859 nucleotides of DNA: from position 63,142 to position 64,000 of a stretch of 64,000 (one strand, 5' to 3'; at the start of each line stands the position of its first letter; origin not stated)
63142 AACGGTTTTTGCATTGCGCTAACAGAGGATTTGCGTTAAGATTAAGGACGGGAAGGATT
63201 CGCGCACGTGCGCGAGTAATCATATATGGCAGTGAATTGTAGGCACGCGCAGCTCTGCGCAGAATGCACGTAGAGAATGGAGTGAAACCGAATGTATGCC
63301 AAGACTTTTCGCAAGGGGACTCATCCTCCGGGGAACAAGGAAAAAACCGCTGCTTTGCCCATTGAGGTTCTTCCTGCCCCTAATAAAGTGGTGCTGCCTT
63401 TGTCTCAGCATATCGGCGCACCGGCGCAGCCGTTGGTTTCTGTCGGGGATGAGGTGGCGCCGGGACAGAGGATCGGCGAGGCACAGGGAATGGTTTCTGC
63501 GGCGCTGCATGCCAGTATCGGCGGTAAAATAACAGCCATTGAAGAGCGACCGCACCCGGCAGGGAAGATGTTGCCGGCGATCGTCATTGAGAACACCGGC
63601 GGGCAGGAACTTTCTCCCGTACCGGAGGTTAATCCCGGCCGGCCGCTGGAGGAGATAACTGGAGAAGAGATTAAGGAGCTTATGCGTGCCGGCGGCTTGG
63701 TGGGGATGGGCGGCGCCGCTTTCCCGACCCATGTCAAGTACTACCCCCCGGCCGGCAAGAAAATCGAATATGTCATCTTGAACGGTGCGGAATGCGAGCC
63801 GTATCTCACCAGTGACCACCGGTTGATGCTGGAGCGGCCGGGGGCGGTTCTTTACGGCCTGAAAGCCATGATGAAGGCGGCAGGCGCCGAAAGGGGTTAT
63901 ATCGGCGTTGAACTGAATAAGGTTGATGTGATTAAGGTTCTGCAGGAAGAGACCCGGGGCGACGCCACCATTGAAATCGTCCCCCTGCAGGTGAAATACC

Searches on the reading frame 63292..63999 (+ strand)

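Call 62: search_protein_families(library=pfam, proteins=[window:63292-63999:+], max_evalue=0.00001)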
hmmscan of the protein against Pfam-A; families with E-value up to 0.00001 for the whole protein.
window:63292-63999:+ (236 aa): 2 families
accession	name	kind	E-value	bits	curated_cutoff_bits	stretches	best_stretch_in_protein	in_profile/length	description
PF13375.12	RnfC_N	-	9.9e-36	122.3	25.6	1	5-103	2-100/101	RnfC Barrel sandwich hybrid domain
PF01512.22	Complex1_51K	-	5.2e-33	114.5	31.2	1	133-236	3-109/150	Nuo51 FMN-binding domain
